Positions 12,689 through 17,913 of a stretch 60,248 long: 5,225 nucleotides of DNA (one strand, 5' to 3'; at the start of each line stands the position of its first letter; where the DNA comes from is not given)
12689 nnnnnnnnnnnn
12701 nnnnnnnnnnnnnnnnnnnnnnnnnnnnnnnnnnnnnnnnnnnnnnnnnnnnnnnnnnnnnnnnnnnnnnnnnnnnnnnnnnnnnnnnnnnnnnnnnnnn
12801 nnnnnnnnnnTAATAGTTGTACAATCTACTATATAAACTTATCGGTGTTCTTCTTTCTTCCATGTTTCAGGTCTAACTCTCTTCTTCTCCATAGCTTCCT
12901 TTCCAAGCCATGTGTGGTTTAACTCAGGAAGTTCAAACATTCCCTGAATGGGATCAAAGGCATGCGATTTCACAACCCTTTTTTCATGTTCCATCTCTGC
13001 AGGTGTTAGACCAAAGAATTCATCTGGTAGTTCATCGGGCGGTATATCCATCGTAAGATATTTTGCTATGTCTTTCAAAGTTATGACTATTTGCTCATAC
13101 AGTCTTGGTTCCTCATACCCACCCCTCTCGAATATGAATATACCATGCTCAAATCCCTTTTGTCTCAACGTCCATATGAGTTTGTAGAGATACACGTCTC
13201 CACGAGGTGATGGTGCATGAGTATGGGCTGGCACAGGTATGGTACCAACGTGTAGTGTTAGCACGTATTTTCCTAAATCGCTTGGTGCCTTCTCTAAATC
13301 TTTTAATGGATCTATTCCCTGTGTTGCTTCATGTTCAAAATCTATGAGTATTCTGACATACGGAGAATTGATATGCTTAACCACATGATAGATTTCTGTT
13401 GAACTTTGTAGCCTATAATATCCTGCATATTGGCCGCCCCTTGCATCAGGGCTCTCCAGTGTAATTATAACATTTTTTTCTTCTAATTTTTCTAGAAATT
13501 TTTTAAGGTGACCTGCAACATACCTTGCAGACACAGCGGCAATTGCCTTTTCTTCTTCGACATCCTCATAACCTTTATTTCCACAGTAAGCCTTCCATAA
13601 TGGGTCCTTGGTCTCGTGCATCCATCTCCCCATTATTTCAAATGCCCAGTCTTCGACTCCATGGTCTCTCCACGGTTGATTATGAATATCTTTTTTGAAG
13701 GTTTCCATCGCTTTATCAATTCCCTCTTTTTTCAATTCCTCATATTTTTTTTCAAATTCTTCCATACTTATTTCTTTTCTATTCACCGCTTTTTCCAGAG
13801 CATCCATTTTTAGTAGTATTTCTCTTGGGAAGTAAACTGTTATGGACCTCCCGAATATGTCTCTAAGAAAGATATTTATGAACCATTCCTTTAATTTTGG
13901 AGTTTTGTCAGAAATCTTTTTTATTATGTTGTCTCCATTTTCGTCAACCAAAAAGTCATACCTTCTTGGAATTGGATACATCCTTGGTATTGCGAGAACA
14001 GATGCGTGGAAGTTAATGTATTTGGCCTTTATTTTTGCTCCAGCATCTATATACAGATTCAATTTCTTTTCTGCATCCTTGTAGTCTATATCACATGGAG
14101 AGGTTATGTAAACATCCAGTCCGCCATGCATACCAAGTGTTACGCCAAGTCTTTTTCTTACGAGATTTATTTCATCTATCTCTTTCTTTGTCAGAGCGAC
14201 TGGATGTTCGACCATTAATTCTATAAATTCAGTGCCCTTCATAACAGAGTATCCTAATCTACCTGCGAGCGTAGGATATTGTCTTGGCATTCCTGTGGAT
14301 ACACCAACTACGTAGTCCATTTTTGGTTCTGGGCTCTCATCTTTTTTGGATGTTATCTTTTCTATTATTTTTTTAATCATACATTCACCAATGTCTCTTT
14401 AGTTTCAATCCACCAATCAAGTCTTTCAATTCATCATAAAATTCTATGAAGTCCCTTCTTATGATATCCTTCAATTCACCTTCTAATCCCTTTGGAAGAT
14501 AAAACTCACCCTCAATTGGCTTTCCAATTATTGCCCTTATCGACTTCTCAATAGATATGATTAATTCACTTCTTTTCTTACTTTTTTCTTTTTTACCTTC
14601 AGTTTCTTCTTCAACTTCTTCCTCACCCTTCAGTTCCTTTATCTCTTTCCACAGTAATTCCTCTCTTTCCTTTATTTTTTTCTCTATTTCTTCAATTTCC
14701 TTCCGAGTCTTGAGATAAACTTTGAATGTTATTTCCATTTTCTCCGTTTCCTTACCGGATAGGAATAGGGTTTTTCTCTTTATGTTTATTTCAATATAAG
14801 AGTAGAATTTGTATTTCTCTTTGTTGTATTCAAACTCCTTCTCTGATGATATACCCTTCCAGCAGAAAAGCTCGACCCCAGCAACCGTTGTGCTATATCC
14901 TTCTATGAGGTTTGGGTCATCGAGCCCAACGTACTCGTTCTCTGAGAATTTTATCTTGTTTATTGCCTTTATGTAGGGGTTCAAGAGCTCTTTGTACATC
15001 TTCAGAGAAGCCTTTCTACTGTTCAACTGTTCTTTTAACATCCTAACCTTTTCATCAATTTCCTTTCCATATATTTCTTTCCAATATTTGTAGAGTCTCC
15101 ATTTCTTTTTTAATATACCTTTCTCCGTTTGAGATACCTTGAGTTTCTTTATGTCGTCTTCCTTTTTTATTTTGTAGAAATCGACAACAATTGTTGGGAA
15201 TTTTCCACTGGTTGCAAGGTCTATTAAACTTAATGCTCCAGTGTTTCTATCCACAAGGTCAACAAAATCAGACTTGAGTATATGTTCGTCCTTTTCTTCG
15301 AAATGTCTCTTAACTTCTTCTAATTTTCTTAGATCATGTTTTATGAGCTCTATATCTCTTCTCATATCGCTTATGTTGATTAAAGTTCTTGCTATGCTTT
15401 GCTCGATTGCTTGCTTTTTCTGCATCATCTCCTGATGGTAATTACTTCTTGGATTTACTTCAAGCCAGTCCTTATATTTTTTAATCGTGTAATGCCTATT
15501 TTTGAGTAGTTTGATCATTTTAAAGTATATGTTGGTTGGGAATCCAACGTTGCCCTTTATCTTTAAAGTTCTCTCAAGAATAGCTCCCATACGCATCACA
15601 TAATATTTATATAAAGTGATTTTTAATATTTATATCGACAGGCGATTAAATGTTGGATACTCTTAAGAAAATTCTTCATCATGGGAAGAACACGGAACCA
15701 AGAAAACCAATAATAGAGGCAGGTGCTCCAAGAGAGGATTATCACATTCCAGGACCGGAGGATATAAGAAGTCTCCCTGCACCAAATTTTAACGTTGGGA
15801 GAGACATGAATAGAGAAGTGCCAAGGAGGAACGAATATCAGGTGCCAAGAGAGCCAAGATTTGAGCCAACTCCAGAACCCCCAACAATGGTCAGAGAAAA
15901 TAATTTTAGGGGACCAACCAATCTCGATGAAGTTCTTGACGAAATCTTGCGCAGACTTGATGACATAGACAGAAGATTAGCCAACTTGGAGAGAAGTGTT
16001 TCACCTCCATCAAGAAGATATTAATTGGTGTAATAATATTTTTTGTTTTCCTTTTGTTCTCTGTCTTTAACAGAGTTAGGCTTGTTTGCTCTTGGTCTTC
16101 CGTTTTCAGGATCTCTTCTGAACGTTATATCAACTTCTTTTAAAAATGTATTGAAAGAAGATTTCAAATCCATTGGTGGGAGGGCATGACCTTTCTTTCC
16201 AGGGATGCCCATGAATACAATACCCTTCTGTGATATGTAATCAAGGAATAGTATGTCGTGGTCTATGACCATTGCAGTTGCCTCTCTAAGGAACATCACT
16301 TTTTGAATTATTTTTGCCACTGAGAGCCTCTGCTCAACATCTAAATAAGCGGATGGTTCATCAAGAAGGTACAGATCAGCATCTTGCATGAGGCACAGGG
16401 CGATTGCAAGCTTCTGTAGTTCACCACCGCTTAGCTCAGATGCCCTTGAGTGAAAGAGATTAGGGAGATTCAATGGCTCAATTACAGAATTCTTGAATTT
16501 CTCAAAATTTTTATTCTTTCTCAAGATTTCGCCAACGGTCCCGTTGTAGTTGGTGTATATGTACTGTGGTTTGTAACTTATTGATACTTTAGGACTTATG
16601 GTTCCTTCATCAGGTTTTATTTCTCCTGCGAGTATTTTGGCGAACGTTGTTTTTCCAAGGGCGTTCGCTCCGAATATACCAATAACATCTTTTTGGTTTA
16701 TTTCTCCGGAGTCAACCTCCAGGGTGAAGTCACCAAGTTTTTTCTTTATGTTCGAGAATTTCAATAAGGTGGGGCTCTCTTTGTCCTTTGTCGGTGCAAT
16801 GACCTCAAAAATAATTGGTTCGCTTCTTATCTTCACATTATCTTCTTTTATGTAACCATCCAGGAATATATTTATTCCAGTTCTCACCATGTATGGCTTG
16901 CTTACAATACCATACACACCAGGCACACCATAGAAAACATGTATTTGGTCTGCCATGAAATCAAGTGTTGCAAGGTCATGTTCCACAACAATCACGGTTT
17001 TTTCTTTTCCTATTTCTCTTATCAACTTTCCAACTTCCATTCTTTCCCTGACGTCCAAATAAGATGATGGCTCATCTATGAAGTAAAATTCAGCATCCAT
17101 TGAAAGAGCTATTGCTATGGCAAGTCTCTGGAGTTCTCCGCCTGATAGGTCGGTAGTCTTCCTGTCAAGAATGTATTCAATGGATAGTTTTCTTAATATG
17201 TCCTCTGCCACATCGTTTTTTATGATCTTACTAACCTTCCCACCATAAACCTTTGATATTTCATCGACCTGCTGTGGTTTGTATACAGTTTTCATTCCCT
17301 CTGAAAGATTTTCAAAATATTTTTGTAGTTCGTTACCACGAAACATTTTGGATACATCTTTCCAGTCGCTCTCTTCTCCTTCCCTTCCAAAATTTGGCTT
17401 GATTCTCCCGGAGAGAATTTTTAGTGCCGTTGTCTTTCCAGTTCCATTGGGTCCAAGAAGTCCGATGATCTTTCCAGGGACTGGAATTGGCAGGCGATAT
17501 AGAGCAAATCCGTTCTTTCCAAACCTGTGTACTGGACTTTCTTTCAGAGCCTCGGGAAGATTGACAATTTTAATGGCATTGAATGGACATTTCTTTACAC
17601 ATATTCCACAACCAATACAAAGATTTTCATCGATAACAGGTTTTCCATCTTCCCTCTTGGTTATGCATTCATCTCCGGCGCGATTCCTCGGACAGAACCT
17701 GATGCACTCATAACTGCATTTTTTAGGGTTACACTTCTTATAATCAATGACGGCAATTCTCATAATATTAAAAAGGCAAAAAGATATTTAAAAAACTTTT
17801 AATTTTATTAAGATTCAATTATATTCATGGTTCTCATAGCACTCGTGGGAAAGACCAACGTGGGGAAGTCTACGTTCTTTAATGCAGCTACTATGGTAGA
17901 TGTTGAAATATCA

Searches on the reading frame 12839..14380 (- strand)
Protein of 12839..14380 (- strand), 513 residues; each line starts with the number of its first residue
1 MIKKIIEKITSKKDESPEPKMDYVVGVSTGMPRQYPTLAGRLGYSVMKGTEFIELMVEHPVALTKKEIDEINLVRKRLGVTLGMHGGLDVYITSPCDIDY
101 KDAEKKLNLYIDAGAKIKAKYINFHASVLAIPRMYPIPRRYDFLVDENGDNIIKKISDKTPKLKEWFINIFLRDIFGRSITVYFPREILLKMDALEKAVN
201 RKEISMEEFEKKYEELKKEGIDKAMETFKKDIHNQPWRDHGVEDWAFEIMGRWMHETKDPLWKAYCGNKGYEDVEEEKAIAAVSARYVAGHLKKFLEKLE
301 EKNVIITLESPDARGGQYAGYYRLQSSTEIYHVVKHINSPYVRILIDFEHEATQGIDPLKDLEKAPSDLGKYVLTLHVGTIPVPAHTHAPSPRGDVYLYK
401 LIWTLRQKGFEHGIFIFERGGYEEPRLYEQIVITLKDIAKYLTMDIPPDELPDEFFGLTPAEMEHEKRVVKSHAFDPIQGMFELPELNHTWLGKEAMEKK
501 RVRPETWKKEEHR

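Call 70: search_protein_families(library=pfam, proteins=[window:12839-14380:-], max_evalue=0.00001)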
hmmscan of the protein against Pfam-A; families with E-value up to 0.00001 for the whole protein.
window:12839-14380:- (513 aa): 1 family
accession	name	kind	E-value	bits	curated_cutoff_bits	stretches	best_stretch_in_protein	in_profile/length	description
PF01261.30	AP_endonuc_2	-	5.8e-11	43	31.1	1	284-429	100-240/249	Xylose isomerase-like TIM barrel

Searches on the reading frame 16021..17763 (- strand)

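Call 70: search_protein_families(library=pfam, proteins=[window:16021-17763:-], max_evalue=0.00001)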
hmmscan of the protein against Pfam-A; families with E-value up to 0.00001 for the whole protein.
window:16021-17763:- (580 aa): 7 families
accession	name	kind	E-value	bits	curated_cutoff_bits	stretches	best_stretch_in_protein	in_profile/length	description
PF00005.33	ABC_tran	-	2e-42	145.5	25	2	96-233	10-136/137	ABC transporter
PF02463.25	SMC_N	-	5.7e-15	55.8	40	1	98-278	25-213/220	RecF/RecN/SMC N terminal domain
PF04068.21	Fer4_RLI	-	6.8e-14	51.7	23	1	1-32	1-35/35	Possible Fer4-like domain in RNase L inhibitor, RLI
PF13304.12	AAA_21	-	9.5e-14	52.6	27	0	138-258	174-294/304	AAA domain, putative AbiEii toxin, Type IV TA system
PF00037.32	Fer4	-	2.8e-09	36.9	21.1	1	42-65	1-24/24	4Fe-4S binding domain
PF12837.12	Fer4_6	-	4e-09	36.4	25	1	41-64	1-24/24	4Fe-4S binding domain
PF13237.11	Fer4_10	-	6e-06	26.5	25.5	0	41-63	1-25/53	4Fe-4S dicluster domain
